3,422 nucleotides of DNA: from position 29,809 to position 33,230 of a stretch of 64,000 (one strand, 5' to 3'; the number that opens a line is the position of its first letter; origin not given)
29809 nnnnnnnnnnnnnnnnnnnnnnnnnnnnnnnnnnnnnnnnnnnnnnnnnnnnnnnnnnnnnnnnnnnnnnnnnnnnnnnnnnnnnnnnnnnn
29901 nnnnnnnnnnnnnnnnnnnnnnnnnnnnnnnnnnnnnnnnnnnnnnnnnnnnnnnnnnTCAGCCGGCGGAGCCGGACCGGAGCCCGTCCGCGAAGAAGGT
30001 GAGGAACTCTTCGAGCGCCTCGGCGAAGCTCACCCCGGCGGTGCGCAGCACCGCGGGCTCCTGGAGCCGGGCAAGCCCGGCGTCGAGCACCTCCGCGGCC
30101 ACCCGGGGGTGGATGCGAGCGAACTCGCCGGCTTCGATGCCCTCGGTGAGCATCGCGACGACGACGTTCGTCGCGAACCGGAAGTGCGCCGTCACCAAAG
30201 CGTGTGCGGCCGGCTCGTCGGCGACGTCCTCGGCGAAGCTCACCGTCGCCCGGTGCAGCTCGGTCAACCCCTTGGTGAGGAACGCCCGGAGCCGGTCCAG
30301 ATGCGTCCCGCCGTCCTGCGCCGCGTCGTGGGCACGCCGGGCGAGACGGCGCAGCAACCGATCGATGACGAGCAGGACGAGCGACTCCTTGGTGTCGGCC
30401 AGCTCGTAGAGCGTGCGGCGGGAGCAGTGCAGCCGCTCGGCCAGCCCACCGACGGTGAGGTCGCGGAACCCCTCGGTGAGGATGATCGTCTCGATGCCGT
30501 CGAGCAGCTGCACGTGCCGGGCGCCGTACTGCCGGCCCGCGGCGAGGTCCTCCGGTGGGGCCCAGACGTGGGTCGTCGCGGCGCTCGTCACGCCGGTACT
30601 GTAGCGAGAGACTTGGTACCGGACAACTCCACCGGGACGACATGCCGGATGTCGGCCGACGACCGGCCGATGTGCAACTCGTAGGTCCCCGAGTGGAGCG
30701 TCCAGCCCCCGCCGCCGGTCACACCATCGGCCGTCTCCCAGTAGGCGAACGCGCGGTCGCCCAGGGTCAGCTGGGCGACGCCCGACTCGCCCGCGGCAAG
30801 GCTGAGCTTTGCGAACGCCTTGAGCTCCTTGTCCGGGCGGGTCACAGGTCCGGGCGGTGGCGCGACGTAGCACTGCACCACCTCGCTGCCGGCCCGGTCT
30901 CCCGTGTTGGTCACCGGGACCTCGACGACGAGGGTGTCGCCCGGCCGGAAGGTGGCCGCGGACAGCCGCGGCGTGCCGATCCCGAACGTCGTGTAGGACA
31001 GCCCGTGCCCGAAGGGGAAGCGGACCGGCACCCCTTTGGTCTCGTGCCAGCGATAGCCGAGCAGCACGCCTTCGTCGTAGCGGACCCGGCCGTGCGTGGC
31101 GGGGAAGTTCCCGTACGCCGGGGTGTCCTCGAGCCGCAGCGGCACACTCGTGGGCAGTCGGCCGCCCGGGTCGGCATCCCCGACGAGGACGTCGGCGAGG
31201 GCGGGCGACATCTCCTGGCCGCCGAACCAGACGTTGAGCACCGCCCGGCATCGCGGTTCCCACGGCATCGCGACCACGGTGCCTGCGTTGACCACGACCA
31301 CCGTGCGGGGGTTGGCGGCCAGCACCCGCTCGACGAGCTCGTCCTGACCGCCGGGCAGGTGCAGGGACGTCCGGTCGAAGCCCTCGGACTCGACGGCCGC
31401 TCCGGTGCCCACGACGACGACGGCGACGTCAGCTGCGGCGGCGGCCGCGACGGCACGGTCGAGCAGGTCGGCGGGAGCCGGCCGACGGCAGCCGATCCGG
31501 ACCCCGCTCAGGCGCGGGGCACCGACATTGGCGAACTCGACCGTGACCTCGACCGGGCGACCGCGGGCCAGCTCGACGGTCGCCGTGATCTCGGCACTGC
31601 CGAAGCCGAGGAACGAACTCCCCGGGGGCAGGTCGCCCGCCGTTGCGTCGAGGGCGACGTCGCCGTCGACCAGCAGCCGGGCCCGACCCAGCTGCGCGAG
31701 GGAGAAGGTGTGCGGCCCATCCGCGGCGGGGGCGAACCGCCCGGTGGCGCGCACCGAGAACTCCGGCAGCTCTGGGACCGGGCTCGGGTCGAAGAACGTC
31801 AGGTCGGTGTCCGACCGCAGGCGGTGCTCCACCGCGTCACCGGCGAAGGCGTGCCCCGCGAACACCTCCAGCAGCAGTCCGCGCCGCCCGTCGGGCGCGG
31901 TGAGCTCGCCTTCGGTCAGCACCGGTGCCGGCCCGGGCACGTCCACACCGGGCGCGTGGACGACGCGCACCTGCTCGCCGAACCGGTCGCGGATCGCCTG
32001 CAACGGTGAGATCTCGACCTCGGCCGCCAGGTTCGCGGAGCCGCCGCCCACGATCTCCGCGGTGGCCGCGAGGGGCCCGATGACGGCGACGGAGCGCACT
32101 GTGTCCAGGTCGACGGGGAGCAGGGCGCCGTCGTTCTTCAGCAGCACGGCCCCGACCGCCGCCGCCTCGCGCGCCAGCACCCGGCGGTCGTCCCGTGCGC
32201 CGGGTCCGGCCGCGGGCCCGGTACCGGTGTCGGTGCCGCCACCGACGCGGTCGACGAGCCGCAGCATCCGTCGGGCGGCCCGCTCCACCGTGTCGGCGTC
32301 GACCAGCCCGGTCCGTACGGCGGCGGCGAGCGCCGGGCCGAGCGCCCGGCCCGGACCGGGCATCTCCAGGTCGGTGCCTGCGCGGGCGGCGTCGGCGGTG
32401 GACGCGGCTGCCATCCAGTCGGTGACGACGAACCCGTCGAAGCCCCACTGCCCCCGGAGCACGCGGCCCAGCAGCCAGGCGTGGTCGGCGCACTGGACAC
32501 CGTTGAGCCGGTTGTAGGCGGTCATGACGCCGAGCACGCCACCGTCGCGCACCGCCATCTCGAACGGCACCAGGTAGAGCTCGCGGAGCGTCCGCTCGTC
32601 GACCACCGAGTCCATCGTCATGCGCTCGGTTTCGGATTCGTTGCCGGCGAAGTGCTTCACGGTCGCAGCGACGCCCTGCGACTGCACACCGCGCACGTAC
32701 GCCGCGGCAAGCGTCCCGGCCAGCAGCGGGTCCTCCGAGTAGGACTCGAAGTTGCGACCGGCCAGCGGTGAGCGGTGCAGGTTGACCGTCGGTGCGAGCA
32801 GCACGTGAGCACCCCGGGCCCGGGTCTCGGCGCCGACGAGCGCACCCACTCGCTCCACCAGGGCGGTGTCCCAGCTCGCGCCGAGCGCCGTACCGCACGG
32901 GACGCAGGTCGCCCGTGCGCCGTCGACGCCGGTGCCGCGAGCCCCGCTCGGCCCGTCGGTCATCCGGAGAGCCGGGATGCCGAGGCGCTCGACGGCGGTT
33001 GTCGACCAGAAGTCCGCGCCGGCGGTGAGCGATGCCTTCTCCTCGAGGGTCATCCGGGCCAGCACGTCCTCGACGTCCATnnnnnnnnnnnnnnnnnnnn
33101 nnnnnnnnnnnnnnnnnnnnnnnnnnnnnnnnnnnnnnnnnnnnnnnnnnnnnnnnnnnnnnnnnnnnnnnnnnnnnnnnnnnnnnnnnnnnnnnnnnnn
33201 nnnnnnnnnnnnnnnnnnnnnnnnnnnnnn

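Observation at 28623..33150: Three copies of a 28-bp dyad, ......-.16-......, at promoter-proximal sites around a TetR gene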

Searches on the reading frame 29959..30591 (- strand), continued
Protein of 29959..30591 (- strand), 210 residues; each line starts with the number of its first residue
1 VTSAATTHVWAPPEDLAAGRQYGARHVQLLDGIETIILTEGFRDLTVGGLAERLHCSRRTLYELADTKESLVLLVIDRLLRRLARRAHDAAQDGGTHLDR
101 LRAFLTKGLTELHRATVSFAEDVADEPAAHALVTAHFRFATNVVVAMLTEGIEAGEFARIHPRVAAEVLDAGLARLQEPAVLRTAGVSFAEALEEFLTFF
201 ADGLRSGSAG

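Call 29: find_encoding_contigs(protein=P0101, flank=10000, max_places=2)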
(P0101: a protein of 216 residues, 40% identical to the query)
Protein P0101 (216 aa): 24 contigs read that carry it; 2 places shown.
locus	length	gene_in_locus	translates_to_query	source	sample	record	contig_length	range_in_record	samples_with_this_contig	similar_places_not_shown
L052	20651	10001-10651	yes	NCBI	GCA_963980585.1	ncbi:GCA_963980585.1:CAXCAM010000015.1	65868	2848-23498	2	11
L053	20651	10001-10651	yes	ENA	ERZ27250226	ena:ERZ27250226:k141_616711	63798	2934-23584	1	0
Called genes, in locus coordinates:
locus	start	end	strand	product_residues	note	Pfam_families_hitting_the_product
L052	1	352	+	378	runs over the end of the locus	PF05222:AlaDh_PNT_N, PF07992:Pyr_redox_2 (weak), PF01262:AlaDh_PNT_C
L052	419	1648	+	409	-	PF00067:p450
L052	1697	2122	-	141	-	PF00472:RF-1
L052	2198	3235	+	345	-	PF00296:Bac_luciferase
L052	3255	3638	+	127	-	PF06155:GBBH-like_N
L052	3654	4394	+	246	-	PF09844:DUF2071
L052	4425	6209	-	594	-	PF07287:AtuA, PF23544:AtuA_ferredoxin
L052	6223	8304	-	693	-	PF00289:Biotin_carb_N, PF02786:CPSase_L_D2, PF07478:Dala_Dala_lig_C (weak), PF02785:Biotin_carb_C, PF00364:Biotin_lipoyl, PF25973:BSH_CzcB (faint)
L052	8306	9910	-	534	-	PF03255:ACCA, PF01039:Carboxyl_trans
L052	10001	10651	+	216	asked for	PF00440:TetR_N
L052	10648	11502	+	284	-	PF11716:MDMPI_N, PF12867:DinB_2 (weak), PF08608:Wyosine_form (faint)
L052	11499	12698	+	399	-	PF02771:Acyl-CoA_dh_N, PF02770:Acyl-CoA_dh_M, PF00441:Acyl-CoA_dh_1, PF22924:ACOX_C_alpha1 (weak), PF08028:Acyl-CoA_dh_2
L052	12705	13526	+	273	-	-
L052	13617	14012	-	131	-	PF11578:DUF3237 (faint)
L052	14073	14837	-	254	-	PF05138:PaaA_PaaC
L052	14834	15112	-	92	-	PF06243:PaaB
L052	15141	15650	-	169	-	PF01883:FeS_assembly_P, PF23451:Zn_ribbon_PaaD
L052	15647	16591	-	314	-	PF05138:PaaA_PaaC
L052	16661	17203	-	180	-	PF22381:Staph_reg_Sar_Rot (faint), PF01047:MarR, PF12802:MarR_2 (weak)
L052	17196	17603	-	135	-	PF03061:4HBT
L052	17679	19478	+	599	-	PF05935:Arylsulfotrans, PF14269:Arylsulfotran_2 (weak)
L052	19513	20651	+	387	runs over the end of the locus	PF06441:EHN, PF00561:Abhydrolase_1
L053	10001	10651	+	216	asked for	PF00440:TetR_N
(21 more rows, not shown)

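Call 32: search_solved_structures(query=window:29959-30591:-, max_evalue=0.01)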
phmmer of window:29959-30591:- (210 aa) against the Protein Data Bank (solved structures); distinct sequences matched with E-value up to 0.01: 7.
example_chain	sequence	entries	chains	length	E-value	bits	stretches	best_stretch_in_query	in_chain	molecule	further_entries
3dcf_A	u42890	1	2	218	4.8e-05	26.4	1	18-169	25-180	transcriptional regulator of the TetR/AcrR family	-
3b81_A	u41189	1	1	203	0.0013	21.8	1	24-169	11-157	Transcriptional regulator, AcrR family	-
6srn_A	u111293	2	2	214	0.0018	21.2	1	26-175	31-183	TetR family transcriptional regulator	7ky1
3crj_A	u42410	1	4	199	0.0023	20.9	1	28-167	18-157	Transcription regulator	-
2ibd_A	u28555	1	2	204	0.0032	20.5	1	11-137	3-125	Possible transcriptional regulator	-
1vi0_A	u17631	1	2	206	0.0059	19.6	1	21-167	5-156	transcriptional regulator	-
3whb_A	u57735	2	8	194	0.0067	19.4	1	22-166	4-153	Fatty acid metabolism regulator protein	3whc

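Call 33: search_protein_families(library=ncbifam, proteins=[window:29959-30591:-], max_evalue=0.001)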
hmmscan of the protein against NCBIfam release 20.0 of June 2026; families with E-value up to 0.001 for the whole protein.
window:29959-30591:- (210 aa): 0 families

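Call 54: predict_structure(alignment_id=A2)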
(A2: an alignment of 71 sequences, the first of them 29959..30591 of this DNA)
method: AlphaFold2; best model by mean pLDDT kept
length: 210 residues; sequences in the alignment: 71
mean_pLDDT: 90.5   pTM: 0.84
mean pLDDT of the five models: 90.5, 90.1, 89.4, 88.1, 86.4
residues with pLDDT >= 90: 162; 70-90: 35; 50-70: 6; < 50: 7
segments of 3 or more residues with pLDDT < 50: 1-6
pLDDT, mean of each block of 10 residues (from residue 1): 49 91 97 95 97 98 97 97 94 94 90 82 95 94 96 95 95 88 91 92 74
secondary structure, 60 per line:
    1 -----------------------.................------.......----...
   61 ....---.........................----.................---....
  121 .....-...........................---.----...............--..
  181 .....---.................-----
elements in order: H24-40 H47-53 H58-64 H68-92 H97-113 H117-125 H127-153 H162-176 H179-185 H189-204

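Call 57: fold_search(model_id=the predicted structure, library=pdb)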
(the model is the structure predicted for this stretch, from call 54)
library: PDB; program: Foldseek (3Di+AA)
matches with E <= 10: 800; with E <= 0.001: 83
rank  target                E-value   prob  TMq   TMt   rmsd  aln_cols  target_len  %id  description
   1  3crj_D                2.8e-05  1.00  0.66  0.73   3.7       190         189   18  Crystal structure of a TetR transcription regulator from Haloarcula marismortui ATCC 43049 (released 2008-04-22)
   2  4w97                  4.4e-05  1.00  0.55  0.58   5.7       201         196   18  Structure of ketosteroid transcriptional regulator KstR2 of Mycobacterium tuberculosis (released 2014-11-26)
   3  3whb_A                5.4e-05  1.00  0.65  0.72   4.1       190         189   16  Crystal structure of FadR from Bacillus subtilis, a transcriptional regulator involved in the regulation of fatty acid (released 2014-03-19)
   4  3g7r_B                7.4e-05  1.00  0.65  0.68   5.4       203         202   20  Crystal structure of SCO4454, a TetR-family transcriptional regulator from Streptomyces coelicolor (released 2009-03-10)
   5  4ich_B                7.7e-05  1.00  0.73  0.79   3.0       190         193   15  Crystal structure of a putative TetR family transcriptional regulator from Saccharomonospora viridis DSM 43017 (released 2013-01-02)
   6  3on2_C                8.1e-05  1.00  0.68  0.73   5.0       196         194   17  Structure of a protein with unknown function from Rhodococcus sp. RHA1 (released 2010-09-22)
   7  6el2_A                8.6e-05  1.00  0.66  0.75   3.8       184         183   15  SaFadR_lauroyl_CoA complex (released 2018-10-10)
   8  3on4_E                9.5e-05  1.00  0.57  0.62   5.1       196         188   16  Crystal structure of TetR transcriptional regulator from Legionella pneumophila (released 2010-09-22)
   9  4nel                  1.0e-04  1.00  0.69  0.76   3.2       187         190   16  Crystal structure of a putative transcriptional regulator from Saccharomonospora viridis in complex with N,N-dimethylmet (released 2013-12-04)
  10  3g7r_A                1.2e-04  1.00  0.63  0.70   3.9       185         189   20  Crystal structure of SCO4454, a TetR-family transcriptional regulator from Streptomyces coelicolor (released 2009-03-10)
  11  4ich_A                1.3e-04  1.00  0.70  0.76   3.3       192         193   16  Crystal structure of a putative TetR family transcriptional regulator from Saccharomonospora viridis DSM 43017 (released 2013-01-02)
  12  5gp9_A                1.4e-04  1.00  0.69  0.74   4.0       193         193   15  Structural analysis of fatty acid degradation regulator FadR from Bacillus halodurans (released 2017-03-01)
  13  3whc_F                1.4e-04  1.00  0.67  0.75   3.9       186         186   16  Crystal structure of a transcriptional regulator FadR from Bacillus subtilis in complex with stearoyl-CoA (released 2014-03-19)
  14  3f0c                  1.4e-04  1.00  0.70  0.76   3.2       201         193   13  Crystal structure of transcriptional regulator from Cytophaga hutchinsonii ATCC 33406 (released 2008-11-11)
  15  5wm9_A                1.5e-04  1.00  0.61  0.65   4.8       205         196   16  Crystal Structure of TetR family regulator Rv0078 from Mycobacterium tuberculosis (released 2018-07-04)
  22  1vi0_A                1.9e-04  1.00  0.67  0.73   4.2       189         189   15  Crystal structure of a transcriptional regulator (released 2003-12-30)
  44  3whb_B                3.8e-04  1.00  0.66  0.73   4.1       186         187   16  Crystal structure of FadR from Bacillus subtilis, a transcriptional regulator involved in the regulation of fatty acid (released 2014-03-19)
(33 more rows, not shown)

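Call 64: find_encoding_contigs(protein=P0120, flank=6000, max_places=3)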
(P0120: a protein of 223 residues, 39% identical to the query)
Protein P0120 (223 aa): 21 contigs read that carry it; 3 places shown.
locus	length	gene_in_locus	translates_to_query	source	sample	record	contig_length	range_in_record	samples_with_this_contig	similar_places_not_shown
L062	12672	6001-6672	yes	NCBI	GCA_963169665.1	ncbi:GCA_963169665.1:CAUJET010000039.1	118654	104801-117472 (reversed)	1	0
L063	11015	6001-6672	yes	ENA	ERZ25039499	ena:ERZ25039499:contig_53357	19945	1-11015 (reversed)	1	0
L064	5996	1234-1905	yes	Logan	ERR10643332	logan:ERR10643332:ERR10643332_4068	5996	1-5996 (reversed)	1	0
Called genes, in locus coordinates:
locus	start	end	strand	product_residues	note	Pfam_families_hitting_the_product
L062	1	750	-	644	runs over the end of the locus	?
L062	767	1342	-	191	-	PF00072:Response_reg, PF03861:ANTAR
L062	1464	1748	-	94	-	-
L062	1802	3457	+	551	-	PF02446:Glyco_hydro_77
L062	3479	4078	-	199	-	PF00081:Sod_Fe_N, PF02777:Sod_Fe_C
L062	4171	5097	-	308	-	PF21863:HTH_67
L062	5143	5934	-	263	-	PF00106:adh_short, PF08659:KR, PF13561:adh_short_C2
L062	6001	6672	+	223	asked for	-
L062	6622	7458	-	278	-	PF02899:Phage_int_SAM_1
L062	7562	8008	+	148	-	PF00011:HSP20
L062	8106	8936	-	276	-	-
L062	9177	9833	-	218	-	PF00730:HhH-GPD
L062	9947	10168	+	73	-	PF14117:DUF4287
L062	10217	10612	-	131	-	PF00582:Usp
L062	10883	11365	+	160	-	PF00255:GSHPx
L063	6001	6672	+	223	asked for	-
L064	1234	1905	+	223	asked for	-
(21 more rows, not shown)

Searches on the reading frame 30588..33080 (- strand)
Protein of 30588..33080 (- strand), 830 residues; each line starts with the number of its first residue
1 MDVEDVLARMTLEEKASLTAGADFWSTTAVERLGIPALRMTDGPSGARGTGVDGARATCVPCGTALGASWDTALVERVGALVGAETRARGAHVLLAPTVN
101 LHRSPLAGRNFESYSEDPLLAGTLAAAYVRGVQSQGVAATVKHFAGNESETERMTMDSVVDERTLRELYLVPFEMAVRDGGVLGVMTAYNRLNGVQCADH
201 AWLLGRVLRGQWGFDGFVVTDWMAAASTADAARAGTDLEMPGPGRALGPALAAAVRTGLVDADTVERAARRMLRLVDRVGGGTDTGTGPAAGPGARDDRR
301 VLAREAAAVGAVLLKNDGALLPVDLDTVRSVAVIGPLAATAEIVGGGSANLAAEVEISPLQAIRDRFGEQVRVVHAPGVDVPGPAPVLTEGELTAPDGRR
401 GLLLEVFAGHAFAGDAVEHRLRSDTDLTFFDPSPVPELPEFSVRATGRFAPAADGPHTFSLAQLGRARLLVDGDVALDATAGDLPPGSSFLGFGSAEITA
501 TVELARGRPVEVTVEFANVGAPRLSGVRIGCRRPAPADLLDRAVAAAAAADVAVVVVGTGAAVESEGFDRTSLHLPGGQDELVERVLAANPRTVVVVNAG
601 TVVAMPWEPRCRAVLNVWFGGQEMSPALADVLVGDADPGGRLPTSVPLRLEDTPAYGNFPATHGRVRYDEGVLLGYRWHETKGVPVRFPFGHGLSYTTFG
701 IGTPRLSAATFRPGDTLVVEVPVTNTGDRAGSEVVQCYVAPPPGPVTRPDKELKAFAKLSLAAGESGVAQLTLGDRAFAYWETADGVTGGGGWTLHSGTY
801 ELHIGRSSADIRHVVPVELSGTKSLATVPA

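Call 11: search_protein_families(library=pfam, proteins=[window:30588-33080:-])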
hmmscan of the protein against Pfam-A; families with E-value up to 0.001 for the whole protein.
window:30588-33080:- (830 aa): 4 families
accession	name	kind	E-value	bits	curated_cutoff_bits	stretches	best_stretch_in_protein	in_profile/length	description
PF01915.27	Glyco_hydro_3_C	-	4.5e-56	190.4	31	1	312-696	2-200/200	Glycosyl hydrolase family 3 C-terminal domain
PF00933.27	Glyco_hydro_3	-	2.3e-48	165.7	27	1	29-275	56-316/316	Glycosyl hydrolase family 3 N terminal domain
PF14310.12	Fn3-like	-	2.9e-20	72.6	25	1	733-808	1-71/71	Fibronectin type III-like domain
PF07691.17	PA14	-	1.3e-09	38.5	24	1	432-525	37-127/147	PA14 domain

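Call 33: search_protein_families(library=ncbifam, proteins=[window:30588-33080:-], max_evalue=0.001)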
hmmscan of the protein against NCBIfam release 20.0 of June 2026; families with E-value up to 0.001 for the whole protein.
window:30588-33080:- (830 aa): 8 families
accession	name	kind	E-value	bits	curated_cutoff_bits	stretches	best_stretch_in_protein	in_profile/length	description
NF052330.1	BetGlucosiCelf0468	equivalog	4.9e-181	603.9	1300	1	6-813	2-816/817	beta-d-glucosidase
NF041610.1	alph_arabinopyran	equivalog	1.4e-172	575.7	1300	2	10-379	3-369/738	exo-alpha-(1->6)-L-arabinopyranosidase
NF052329.1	XyloArabinsidase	equivalog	4.4e-104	349.1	1050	2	30-345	86-409/750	beta-xylosidase/alpha-l-arabinosidase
NF041776.1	xylosidase_Xyl3A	equivalog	6.7e-91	305.5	1250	1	3-810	17-838/846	xylan 1,4-beta-xylosidase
NF011678.0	PRK15098.1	equivalog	3.7e-84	283.6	666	2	535-785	487-737/765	beta-glucosidase BglX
NF041579.1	betaxyl_Flavo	equivalog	2.9e-83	280.3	1350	3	541-798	449-700/716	beta-xylosidase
NF052331.1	Bet13-16Glucosase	equivalog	6.3e-76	256.1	1330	2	29-347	69-408/750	exo-beta-d-1,3/1,6-glucosidase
NF003740.0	PRK05337.1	equivalog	3.9e-13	49.2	207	1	72-227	97-258/340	beta-N-acetylhexosaminidase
